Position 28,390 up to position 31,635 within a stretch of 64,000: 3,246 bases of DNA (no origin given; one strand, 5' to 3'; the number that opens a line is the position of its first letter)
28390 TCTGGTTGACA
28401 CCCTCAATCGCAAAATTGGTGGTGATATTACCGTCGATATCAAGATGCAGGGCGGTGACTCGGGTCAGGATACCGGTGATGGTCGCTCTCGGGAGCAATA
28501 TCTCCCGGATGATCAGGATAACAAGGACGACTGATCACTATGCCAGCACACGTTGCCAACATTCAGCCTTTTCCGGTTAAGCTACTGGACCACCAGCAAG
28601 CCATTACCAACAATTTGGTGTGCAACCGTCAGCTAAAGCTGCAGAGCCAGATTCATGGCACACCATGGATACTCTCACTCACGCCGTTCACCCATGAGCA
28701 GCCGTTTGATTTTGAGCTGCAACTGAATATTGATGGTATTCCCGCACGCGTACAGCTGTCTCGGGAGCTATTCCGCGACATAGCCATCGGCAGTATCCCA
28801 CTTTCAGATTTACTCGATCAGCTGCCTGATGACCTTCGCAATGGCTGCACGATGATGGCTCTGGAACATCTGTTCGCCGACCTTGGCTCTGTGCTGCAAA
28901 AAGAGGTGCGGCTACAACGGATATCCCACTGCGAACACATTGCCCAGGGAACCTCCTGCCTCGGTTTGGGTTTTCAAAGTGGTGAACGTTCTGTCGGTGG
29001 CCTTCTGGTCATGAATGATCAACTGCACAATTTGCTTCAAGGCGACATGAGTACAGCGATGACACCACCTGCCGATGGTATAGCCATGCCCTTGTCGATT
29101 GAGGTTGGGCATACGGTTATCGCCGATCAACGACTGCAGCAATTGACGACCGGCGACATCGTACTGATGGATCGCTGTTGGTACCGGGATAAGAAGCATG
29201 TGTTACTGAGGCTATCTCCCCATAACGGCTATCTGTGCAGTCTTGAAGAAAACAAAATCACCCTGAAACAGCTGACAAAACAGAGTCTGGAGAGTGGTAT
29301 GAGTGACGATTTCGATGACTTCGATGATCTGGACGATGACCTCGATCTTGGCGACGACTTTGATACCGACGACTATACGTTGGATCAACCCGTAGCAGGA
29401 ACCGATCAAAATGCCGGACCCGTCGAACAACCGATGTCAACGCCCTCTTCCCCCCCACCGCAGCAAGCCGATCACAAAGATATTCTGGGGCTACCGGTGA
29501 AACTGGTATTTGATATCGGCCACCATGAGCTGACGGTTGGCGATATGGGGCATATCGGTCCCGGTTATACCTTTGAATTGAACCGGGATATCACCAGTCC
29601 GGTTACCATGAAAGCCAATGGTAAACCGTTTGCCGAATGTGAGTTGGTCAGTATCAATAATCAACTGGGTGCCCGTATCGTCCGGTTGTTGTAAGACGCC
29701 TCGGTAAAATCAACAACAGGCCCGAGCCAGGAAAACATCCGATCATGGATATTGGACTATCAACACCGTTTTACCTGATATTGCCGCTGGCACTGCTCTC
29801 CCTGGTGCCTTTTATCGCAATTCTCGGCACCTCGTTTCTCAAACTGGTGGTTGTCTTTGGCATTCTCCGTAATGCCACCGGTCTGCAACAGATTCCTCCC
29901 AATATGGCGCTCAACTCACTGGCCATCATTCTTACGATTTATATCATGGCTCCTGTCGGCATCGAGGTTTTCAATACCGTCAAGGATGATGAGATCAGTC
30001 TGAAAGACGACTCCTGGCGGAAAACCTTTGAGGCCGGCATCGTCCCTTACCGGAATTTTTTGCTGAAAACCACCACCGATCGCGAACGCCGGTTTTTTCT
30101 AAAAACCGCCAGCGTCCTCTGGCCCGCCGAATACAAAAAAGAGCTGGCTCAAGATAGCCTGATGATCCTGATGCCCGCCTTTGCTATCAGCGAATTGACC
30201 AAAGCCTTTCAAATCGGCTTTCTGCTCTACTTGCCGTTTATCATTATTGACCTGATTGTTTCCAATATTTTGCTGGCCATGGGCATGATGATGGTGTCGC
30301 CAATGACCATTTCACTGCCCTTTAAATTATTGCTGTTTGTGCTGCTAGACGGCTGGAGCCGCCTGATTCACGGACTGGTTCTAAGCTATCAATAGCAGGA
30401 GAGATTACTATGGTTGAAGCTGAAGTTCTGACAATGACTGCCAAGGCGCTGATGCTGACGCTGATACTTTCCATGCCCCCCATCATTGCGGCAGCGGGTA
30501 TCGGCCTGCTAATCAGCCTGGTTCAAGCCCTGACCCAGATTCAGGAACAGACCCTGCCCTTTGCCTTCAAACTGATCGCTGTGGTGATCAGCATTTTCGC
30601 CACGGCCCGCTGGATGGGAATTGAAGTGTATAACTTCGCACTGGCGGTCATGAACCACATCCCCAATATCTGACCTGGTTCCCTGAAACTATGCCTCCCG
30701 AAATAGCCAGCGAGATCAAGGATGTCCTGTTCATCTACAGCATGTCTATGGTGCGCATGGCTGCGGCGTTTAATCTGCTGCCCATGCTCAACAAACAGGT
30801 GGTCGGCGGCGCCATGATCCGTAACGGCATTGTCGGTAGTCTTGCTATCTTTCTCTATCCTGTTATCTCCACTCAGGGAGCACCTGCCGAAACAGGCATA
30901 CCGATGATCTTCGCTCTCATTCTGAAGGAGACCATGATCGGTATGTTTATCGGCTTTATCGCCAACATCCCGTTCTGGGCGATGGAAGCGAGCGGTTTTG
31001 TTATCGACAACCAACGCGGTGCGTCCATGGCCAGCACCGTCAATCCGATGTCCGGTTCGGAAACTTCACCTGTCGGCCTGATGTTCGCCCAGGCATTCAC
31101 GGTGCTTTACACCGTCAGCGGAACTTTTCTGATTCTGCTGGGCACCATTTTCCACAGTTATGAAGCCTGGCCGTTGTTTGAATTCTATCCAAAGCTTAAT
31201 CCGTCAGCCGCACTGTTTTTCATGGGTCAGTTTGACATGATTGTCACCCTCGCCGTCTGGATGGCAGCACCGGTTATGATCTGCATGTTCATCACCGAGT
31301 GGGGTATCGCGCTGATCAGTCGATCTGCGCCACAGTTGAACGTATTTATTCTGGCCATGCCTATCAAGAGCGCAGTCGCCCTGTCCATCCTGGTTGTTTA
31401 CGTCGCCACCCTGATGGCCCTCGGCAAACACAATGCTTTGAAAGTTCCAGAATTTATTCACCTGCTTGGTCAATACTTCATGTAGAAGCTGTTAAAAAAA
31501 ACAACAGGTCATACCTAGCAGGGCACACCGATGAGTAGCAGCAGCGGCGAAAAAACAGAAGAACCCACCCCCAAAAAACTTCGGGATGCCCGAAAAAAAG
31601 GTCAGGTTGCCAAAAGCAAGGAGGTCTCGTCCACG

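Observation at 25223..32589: Stand-alone sctN-sctU injectisome operon embedded among housekeeping genes, with no sctV/C/D/J, needle or translocon genes nearby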

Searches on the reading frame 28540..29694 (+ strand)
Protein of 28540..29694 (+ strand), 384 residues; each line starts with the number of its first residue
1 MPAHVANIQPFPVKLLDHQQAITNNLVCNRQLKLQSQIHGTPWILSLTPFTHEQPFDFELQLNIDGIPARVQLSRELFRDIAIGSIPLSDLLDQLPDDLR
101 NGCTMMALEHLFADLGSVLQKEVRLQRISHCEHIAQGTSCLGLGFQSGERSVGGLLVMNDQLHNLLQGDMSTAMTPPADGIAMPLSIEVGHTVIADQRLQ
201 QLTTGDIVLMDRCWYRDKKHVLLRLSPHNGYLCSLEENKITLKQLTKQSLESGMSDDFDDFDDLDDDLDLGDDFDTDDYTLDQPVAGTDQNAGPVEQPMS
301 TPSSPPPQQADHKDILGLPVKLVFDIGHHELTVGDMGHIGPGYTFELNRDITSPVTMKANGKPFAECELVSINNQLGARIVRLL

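Call 4: search_protein_families(library=pfam, proteins=[window:28540-29694:+], max_evalue=0.01)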
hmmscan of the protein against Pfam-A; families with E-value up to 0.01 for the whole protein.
window:28540-29694:+ (384 aa): 1 family
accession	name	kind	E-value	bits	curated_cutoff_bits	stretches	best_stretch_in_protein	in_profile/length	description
PF01052.25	FliMN_C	-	2.3e-19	69.5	23.8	1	314-383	2-71/73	Type III flagellar switch regulator (C-ring) FliN C-term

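Call 5: search_protein_families(library=ncbifam, proteins=[window:28540-29694:+], max_evalue=0.01)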
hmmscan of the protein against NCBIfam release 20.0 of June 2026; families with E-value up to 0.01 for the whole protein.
window:28540-29694:+ (384 aa): 8 families
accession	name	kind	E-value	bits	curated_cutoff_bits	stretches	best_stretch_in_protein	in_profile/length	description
TIGR02551.1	SpaO_YscQ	equivalog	9.6e-32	111.1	100.8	1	169-383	125-300/300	type III secretion system cytoplasmic ring protein SctQ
TIGR02480.1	fliN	equivalog_domain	1e-11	44.6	84.05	1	315-381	5-71/77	flagellar motor switch protein FliN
NF005956.0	PRK08035.1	equivalog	1.4e-06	27.8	230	1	317-382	250-315/323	YscQ/HrcQ family type III secretion apparatus protein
NF005995.1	PRK08119.1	equivalog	3e-05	23.6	218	1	297-383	280-369/376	flagellar motor switch phosphatase FliY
NF004605.0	PRK05933.1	equivalog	8.2e-05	21.8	536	0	183-216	215-248/372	type III secretion system protein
NF006018.0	PRK08158.1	equivalog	9.9e-05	21.5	223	1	316-381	228-293/303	YscQ/HrcQ family type III secretion apparatus protein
TIGR01397.1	fliM_switch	equivalog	0.0014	17.8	219.6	1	313-381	248-316/320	flagellar motor switch protein FliM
NF005275.1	PRK06782.1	equivalog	0.0088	14.8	681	0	288-383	418-515/516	flagellar motor switch protein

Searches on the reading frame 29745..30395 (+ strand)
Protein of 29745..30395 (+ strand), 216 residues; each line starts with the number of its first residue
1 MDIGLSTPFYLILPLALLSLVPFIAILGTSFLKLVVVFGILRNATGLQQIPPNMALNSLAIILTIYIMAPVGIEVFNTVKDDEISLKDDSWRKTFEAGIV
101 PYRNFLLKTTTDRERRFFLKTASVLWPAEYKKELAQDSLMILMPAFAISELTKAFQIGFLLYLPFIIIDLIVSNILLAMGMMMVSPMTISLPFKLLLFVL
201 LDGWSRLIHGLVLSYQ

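Call 4: search_protein_families(library=pfam, proteins=[window:29745-30395:+], max_evalue=0.01)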
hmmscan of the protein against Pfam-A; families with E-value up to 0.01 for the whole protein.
window:29745-30395:+ (216 aa): 1 family
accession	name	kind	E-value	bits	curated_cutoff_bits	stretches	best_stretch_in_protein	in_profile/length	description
PF00813.25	FliP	-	1.3e-67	227.9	26.9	1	15-211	2-191/191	FliP family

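Call 5: search_protein_families(library=ncbifam, proteins=[window:29745-30395:+], max_evalue=0.01)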
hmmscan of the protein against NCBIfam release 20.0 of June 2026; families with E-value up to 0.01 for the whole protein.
window:29745-30395:+ (216 aa): 4 families
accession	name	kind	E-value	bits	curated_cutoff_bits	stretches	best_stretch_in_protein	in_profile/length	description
NF009438.0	PRK12797.1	subfamily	3.5e-90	301.5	179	1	7-216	7-217/217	EscR/YscR/HrcR family type III secretion system export apparatus protein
TIGR01102.1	yscR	equivalog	6.2e-84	280.8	208.6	1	11-211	1-202/202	type III secretion system export apparatus subunit SctR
NF009437.0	PRK12796.1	equivalog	1.6e-63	214.4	263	1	10-215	7-217/223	EscR/YscR/HrcR family type III secretion system export apparatus protein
TIGR01103.1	fliP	equivalog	3.2e-56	190.2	217.45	1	15-215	2-197/197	flagellar type III secretion system pore protein FliP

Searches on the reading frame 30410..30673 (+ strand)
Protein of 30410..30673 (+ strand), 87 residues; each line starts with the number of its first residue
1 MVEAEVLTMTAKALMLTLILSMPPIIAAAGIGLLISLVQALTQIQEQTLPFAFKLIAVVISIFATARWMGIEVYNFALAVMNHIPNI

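Call 4: search_protein_families(library=pfam, proteins=[window:30410-30673:+], max_evalue=0.01)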
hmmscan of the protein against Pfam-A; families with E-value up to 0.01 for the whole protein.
window:30410-30673:+ (87 aa): 1 family
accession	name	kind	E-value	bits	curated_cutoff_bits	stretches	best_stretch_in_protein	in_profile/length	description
PF01313.24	Bac_export_3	-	1.5e-23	82.9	25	1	6-77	2-73/74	Bacterial export proteins, family 3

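Call 5: search_protein_families(library=ncbifam, proteins=[window:30410-30673:+], max_evalue=0.01)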
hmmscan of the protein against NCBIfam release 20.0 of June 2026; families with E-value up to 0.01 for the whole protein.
window:30410-30673:+ (87 aa): 5 families
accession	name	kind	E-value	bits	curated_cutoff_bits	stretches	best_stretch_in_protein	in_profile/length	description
TIGR01403.1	fliQ_rel_III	equivalog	2.5e-29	101.1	76.5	1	6-84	2-80/81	type III secretion system export apparatus subunit SctS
TIGR01402.1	fliQ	equivalog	7.4e-20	70.9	88.9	1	1-86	1-86/88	flagellar biosynthesis protein FliQ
NF004671.0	PRK06010.1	subfamily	9.6e-19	67.1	104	1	1-85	1-85/88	flagellar biosynthesis protein FliQ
NF011861.0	PRK15333.1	equivalog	1.8e-17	63.5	108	1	9-81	7-79/86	EscS/YscS/HrcS family type III secretion system export apparatus protein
NF011877.0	PRK15350.1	equivalog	2.6e-16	59.8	104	1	1-84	1-84/88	EscS/YscS/HrcS family type III secretion system export apparatus protein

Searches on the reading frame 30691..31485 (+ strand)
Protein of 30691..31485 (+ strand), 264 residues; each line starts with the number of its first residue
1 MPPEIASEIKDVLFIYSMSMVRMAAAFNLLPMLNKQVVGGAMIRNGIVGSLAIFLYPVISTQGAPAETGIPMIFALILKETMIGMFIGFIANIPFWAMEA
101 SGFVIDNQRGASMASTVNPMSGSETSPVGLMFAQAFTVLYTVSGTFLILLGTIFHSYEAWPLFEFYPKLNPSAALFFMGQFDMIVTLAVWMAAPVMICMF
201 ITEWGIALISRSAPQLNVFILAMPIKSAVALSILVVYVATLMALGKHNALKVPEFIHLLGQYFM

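Call 4: search_protein_families(library=pfam, proteins=[window:30691-31485:+], max_evalue=0.01)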
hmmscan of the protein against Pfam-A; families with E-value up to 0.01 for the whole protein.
window:30691-31485:+ (264 aa): 1 family
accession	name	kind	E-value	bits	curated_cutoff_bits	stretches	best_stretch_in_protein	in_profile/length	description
PF01311.25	Bac_export_1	-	4.2e-51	174.2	27.8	1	15-245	3-223/230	Bacterial export proteins, family 1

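Call 5: search_protein_families(library=ncbifam, proteins=[window:30691-31485:+], max_evalue=0.01)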
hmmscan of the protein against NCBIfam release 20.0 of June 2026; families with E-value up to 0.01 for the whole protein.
window:30691-31485:+ (264 aa): 5 families
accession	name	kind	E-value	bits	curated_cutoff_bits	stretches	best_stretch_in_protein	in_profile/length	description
TIGR01401.1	fliR_like_III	equivalog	2.8e-75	253.1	163.05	1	7-259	2-251/253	type III secretion system export apparatus subunit SctT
NF011876.0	PRK15349.1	equivalog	7.6e-35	121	275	1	6-238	2-234/259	EscT/YscT/HrcT family type III secretion system export apparatus protein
TIGR01400.1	fliR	equivalog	9e-34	117.1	168.6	1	17-249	5-234/245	flagellar biosynthetic protein FliR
NF009411.0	PRK12772.1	equivalog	3.5e-23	81.8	739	1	20-256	14-247/610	fused FliR family export protein/FlhB family type III secretion system protein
NF009416.1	PRK12780.1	equivalog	4.6e-09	36.2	306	1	20-240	13-232/247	flagellar biosynthesis protein FliR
